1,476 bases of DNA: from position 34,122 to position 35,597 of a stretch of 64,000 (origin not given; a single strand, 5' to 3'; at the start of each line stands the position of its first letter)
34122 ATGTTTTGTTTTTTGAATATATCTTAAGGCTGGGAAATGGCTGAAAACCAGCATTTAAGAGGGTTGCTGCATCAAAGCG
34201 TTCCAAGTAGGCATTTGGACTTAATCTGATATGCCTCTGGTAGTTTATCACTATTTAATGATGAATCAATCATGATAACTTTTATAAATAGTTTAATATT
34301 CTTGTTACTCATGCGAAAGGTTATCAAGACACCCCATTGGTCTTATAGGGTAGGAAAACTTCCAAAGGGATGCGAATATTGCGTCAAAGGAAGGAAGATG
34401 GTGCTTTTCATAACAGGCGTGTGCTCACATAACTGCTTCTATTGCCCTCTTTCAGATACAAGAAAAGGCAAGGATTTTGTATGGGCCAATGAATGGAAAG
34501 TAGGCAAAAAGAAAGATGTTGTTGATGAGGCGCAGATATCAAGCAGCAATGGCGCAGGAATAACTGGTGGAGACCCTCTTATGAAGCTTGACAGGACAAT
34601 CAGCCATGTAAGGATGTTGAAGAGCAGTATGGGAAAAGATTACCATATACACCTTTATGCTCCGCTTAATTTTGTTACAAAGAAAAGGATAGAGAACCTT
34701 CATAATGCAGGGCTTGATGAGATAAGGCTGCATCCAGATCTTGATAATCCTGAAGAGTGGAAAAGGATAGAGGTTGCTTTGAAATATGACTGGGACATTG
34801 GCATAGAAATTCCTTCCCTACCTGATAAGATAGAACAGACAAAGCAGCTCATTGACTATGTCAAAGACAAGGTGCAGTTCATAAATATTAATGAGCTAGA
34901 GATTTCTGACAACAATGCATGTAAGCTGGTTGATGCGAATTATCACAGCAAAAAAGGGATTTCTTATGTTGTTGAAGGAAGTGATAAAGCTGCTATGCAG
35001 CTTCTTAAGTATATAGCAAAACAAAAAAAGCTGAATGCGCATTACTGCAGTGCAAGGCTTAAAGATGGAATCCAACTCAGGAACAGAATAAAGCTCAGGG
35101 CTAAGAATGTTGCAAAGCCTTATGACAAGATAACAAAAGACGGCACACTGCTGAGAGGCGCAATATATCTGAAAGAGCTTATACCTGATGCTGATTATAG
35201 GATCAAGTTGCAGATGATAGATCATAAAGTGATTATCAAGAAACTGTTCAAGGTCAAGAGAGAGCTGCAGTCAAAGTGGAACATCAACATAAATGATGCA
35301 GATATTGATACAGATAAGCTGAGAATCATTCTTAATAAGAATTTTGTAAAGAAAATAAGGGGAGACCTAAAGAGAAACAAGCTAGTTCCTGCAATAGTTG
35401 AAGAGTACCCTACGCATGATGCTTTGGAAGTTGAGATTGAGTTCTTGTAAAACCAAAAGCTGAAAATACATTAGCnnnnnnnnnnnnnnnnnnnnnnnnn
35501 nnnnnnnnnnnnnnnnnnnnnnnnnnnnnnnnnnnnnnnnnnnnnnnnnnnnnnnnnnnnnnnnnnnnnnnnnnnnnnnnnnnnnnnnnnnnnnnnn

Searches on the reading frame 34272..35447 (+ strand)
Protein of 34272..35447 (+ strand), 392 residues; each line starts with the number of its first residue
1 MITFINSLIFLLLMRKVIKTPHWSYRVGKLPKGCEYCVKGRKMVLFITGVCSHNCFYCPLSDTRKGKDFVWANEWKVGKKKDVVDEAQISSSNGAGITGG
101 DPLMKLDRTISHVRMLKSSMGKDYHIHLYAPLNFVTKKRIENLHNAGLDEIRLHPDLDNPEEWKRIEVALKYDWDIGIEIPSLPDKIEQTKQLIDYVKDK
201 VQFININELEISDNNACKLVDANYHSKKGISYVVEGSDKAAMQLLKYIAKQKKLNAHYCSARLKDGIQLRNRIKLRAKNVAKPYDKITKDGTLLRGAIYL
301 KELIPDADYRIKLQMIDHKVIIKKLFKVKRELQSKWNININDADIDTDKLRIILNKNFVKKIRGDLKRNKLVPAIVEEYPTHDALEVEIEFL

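Call 10: search_protein_families(library=pfam, proteins=[window:34272-35447:+], max_evalue=0.001)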
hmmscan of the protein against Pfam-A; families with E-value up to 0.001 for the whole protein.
window:34272-35447:+ (392 aa): 2 families
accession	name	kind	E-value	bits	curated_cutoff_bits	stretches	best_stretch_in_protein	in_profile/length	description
PF04055.27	Radical_SAM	-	3.3e-09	37.6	29.5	1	47-167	3-121/166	Radical SAM superfamily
PF13353.11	Fer4_12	-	3.8e-06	27.7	22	1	40-128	5-88/137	4Fe-4S single cluster domain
